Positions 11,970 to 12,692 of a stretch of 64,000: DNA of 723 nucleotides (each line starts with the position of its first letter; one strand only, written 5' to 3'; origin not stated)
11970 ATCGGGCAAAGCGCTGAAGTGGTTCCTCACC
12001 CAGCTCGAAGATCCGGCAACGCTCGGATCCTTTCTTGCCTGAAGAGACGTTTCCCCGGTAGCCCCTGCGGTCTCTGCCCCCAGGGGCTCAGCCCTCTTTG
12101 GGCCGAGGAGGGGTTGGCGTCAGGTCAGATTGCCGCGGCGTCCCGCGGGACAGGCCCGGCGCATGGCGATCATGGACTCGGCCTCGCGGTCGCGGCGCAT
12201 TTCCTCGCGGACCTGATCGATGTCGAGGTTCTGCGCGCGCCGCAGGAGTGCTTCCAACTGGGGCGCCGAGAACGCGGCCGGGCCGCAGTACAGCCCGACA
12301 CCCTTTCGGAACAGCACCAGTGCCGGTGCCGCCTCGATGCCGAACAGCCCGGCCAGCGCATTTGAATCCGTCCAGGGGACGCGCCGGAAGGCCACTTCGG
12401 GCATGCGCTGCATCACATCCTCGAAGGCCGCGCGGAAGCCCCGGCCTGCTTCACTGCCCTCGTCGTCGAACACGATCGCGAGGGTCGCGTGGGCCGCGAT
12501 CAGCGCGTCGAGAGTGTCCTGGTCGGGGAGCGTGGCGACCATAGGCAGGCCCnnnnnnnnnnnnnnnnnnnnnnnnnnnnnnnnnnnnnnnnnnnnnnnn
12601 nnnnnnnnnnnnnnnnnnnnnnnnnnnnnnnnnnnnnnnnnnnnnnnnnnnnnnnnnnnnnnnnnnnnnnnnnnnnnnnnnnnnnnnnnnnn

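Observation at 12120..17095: Compact divergent redox-stress locus: Trx + CxxC-less Trx-like | Dps | REC-flavoprotein, cNMP kinase, zf-UBP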

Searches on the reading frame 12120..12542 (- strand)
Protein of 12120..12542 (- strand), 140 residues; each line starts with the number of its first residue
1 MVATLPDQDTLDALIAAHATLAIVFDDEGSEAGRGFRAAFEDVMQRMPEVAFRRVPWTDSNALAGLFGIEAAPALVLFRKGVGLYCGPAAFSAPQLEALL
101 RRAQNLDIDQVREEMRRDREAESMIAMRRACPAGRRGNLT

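Call 3: search_protein_families(library=pfam, proteins=[window:12120-12542:-], max_evalue=0.01)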
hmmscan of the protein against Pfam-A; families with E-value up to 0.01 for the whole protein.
window:12120-12542:- (140 aa): 1 family
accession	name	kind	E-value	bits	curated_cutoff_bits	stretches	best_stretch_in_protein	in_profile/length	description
PF00085.26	Thioredoxin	-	0.0029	18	23.5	0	38-81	38-82/103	Thioredoxin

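Call 4: search_protein_families(library=ncbifam, proteins=[window:12120-12542:-], max_evalue=0.01)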
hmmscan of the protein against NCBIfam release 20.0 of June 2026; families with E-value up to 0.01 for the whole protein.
window:12120-12542:- (140 aa): 2 families
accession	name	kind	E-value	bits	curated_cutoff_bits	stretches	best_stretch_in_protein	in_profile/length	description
NF008229.0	PRK10996.1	equivalog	0.00011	22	125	1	8-83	42-118/141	thioredoxin TrxC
TIGR01068.1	thioredoxin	equivalog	0.0042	17.2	96.8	0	39-81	35-78/101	thioredoxin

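Call 32: find_homologous_proteins(query=window:12120-12542:-, max_evalue=0.001)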
Query window:12120-12542:- (140 aa): 21 proteins with E <= 0.001 among 297 candidates.
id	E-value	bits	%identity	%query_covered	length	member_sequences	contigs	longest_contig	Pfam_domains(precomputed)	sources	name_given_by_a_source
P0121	9.1e-83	293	98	100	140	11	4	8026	-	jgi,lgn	-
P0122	2.8e-76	272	91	99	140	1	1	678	-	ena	-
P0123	4.5e-74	264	88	99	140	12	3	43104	-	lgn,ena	-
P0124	2.2e-68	246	83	99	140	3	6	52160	-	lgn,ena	-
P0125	7.3e-63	228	77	99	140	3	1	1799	-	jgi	-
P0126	5.8e-61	222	77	99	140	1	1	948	-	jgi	-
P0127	9.1e-61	221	76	99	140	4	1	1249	-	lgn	-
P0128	7.8e-60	218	74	99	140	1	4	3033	-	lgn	-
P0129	6.4e-59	215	77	99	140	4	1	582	-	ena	-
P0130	3.2e-58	213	75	99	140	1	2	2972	-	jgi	jgi:thioredoxin 1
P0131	6.2e-57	209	74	99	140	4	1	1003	-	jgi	jgi:thioredoxin 1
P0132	2.1e-45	172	91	63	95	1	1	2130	-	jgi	jgi:hypothetical protein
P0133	2.4e-41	159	82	66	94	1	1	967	-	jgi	jgi:thioredoxin 1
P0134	6.1e-29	118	52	100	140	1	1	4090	-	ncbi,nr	ncbi:MAG: hypothetical protein KIT73_15095 [Burkholderiales bacterium]|nr:hypothetical protein [Burk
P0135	1.8e-26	110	46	99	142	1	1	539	-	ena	-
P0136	2.7e-26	110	46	99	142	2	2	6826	-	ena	-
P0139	1.8e-24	104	46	99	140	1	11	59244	-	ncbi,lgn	-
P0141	1.7e-21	94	43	92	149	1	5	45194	-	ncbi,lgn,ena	ncbi:MAG: hypothetical protein U1F52_22410 [Burkholderiales bacterium]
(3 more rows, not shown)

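Call 33: find_encoding_contigs(protein=P0139, flank=7000, max_places=2)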
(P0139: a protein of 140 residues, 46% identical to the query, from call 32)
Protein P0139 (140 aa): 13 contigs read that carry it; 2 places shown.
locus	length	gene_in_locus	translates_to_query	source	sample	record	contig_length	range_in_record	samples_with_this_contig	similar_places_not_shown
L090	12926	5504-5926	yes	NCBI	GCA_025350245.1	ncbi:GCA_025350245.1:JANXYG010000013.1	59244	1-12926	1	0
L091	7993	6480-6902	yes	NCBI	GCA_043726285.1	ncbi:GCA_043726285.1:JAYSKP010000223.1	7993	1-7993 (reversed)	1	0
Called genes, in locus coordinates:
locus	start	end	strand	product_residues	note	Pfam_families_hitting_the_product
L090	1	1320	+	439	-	?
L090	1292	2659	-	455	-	PF00027:cNMP_binding, PF02518:HATPase_c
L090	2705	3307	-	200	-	PF07992:Pyr_redox_2, PF13738:Pyr_redox_3 (weak), PF00070:Pyr_redox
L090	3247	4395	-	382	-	PF00072:Response_reg, PF01266:DAO (faint), PF00890:FAD_binding_2 (weak), PF07992:Pyr_redox_2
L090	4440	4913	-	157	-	PF00210:Ferritin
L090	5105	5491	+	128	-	PF00085:Thioredoxin, PF04756:OST3_OST6 (weak), PF13098:Thioredoxin_2 (weak), PF13905:Thioredoxin_8 (faint)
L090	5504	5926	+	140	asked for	-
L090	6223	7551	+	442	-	-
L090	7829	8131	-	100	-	PF05016:ParE_toxin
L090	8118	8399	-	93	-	PF03693:ParD_antitoxin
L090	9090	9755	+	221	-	-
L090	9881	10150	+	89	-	-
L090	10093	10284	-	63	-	-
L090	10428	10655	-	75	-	-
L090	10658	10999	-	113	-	-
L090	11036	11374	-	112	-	PF05534:HicB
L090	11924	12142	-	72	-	-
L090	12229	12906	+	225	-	PF14690:Zn_ribbon_ISL3, PF13542:HTH_Tnp_ISL3, PF01610:DDE_Tnp_ISL3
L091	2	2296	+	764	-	?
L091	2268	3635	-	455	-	PF00027:cNMP_binding, PF02518:HATPase_c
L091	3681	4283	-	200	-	PF07992:Pyr_redox_2, PF13738:Pyr_redox_3 (weak), PF00070:Pyr_redox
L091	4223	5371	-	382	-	PF00072:Response_reg, PF01266:DAO (faint), PF00890:FAD_binding_2 (weak), PF07992:Pyr_redox_2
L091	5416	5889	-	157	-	PF00210:Ferritin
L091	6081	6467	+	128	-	PF00085:Thioredoxin, PF04756:OST3_OST6 (weak), PF13098:Thioredoxin_2 (weak), PF13905:Thioredoxin_8 (faint)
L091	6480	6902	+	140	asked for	-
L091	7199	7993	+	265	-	?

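Call 34: find_encoding_contigs(protein=P0141, flank=7000, max_places=2)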
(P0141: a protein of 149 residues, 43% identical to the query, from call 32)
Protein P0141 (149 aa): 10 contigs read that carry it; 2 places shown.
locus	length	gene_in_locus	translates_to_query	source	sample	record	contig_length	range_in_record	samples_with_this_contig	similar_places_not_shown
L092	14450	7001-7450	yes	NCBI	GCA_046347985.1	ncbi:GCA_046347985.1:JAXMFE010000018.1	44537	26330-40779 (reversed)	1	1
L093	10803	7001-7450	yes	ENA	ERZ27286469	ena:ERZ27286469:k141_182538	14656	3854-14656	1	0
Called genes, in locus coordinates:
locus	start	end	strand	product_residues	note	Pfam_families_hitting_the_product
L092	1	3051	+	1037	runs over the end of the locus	PF00873:ACR_tran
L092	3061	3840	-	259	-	PF01479:S4 (weak), PF00849:PseudoU_synth_2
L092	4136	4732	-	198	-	PF04264:YceI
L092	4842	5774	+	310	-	PF00126:HTH_1, PF13556:HTH_30 (faint), PF03466:LysR_substrate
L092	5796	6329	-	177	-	PF00080:Sod_Cu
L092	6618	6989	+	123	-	PF00085:Thioredoxin, PF14595:Thioredoxin_9 (weak), PF13098:Thioredoxin_2 (weak), PF13905:Thioredoxin_8 (faint)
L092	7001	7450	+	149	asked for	-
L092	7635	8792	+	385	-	PF25917:BSH_RND, PF25973:BSH_CzcB, PF25876:HH_MFP_RND (weak), PF25944:Beta-barrel_RND (weak), PF25954:Beta-barrel_RND_2, PF25967:RND-MFP_C (weak), PF25989:YknX_C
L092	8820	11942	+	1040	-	PF00873:ACR_tran, PF03176:MMPL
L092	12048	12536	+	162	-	PF14539:DUF4442 (weak), PF03061:4HBT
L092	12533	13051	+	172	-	PF13302:Acetyltransf_3, PF13420:Acetyltransf_4, PF00583:Acetyltransf_1, PF13508:Acetyltransf_7, PF08445:FR47 (weak)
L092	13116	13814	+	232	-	PF02678:Pirin, PF17954:Pirin_C_2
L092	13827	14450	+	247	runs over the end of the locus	PF01411:tRNA-synt_2c (weak), PF07973:tRNA_SAD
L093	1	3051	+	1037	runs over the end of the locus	PF00873:ACR_tran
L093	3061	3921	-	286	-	PF01479:S4 (weak), PF00849:PseudoU_synth_2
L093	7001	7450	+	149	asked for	-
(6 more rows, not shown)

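Call 35: find_encoding_contigs(protein=P0136, flank=7000, max_places=2)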
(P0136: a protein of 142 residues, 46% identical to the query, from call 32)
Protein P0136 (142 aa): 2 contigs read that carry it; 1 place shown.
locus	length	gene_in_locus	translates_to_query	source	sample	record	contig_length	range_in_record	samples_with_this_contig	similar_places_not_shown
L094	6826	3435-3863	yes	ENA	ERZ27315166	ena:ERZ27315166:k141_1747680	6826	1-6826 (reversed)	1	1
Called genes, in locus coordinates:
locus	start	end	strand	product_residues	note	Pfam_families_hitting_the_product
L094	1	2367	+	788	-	?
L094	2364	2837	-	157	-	PF00210:Ferritin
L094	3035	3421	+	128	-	PF00085:Thioredoxin, PF04756:OST3_OST6 (weak), PF13098:Thioredoxin_2 (weak), PF13905:Thioredoxin_8 (faint)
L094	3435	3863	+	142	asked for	-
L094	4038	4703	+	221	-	-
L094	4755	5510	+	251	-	-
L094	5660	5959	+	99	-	-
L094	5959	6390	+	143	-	PF01850:PIN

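Call 67: predict_structure(alignment_id=A4)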
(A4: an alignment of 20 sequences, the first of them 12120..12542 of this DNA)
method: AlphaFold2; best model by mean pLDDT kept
length: 140 residues; sequences in the alignment: 20
mean_pLDDT: 86.4   pTM: 0.76
mean pLDDT of the five models: 86.4, 84.6, 84.2, 79.0, 78.6
residues with pLDDT >= 90: 86; 70-90: 36; 50-70: 16; < 50: 2
segments of 3 or more residues with pLDDT < 50: none
pLDDT, mean of each block of 10 residues (from residue 1): 81 92 91 91 94 87 89 94 92 95 94 91 68 51
secondary structure, 60 per line:
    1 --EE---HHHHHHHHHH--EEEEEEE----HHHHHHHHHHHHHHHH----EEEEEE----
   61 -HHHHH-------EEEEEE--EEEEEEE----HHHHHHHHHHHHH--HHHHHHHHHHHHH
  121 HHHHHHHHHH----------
elements in order: H8-17 E20-26 H31-46 E51-56 H62-66 E74-79 E82-88 H93-105 H108-130

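Call 70: fold_search(model_id=the predicted structure, library=pdb)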
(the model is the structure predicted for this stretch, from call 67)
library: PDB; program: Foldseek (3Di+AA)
matches with E <= 10: 1308; with E <= 0.001: 410
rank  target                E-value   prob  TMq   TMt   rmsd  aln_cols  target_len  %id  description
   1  2e0q                  1.0e-06  1.00  0.67  0.87   2.1       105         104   18  Crystal structure of K53E thioredoxin from Sulfolobus tokodaii strain7 (released 2007-10-02)
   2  1m7t_MODEL_1_A        2.1e-06  1.00  0.64  0.81   2.4       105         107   24  Solution Structure and Dynamics of the Human-Escherichia coli Thioredoxin Chimera: Insights into Thermodynamic (released 2002-09-25)
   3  2oe3_B                2.4e-06  1.00  0.63  0.83   1.8        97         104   21  Crystal Structure of Mitochondrial Thioredoxin 3 from Saccharomyces cerevisiae (oxidized form) (released 2008-01-08)
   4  5xwm_A                2.5e-06  1.00  0.57  0.26   3.0       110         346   20  human ERp44 zinc-bound form (released 2019-01-02)
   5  7ysi                  3.8e-06  1.00  0.64  0.63   2.2       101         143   22  Crystal structure of thioredoxin 2 (released 2023-03-15)
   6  7vqv                  3.8e-06  1.00  0.65  0.78   2.5       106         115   17  de novo design based on 1r26 (released 2022-06-08)
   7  2mmn_MODEL_1_A        4.0e-06  1.00  0.62  0.80   2.5       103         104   14  Solution Structure of the Reduced Thioredoxin from Plasmodium falciparum (released 2015-04-15)
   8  5ykw_A                4.3e-06  1.00  0.62  0.80   2.8       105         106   20  Structural basis of the thiol resolving mechanism in yeast mitochondrial 1-Cys peroxiredoxin via glutathione/thioredox (released 2018-10-24)
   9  4ll1_B                4.6e-06  1.00  0.65  0.84   2.0       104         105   17  The structure of the TRX and TXNIP complex (released 2014-02-05)
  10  2gzy_MODEL_1_A        4.6e-06  1.00  0.63  0.83   2.3       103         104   14  solution structures of the reduced form of thioredoxin from Bacillus subtilis (released 2007-02-13)
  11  2o8v_B                4.9e-06  1.00  0.64  0.81   2.1       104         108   19  PAPS reductase in a covalent complex with thioredoxin C35A (released 2007-03-27)
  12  3f3q                  5.2e-06  1.00  0.63  0.79   2.3       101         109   19  Crystal structure of the oxidised form of thioredoxin 1 from saccharomyces cerevisiae (released 2009-10-20)
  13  4xhm_B                5.6e-06  1.00  0.64  0.80   2.1       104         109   20  Archaeoglobus fulgidus thioredoxin 3 M60H (released 2015-04-29)
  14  7ool_B                6.4e-06  1.00  0.63  0.81   2.1       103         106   18  Crystal structure of a Candidatus photodesmus katoptron thioredoxin chimera containing an ancestral loop (released 2021-11-10)
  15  5xwm_B                6.4e-06  1.00  0.56  0.25   3.2       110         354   20  human ERp44 zinc-bound form (released 2019-01-02)
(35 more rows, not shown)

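Call 88: search_protein_families(library=padloc, proteins=[window:12120-12542:-], max_evalue=0.001)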
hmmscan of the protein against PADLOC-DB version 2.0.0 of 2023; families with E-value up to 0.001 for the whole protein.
window:12120-12542:- (140 aa): 0 families
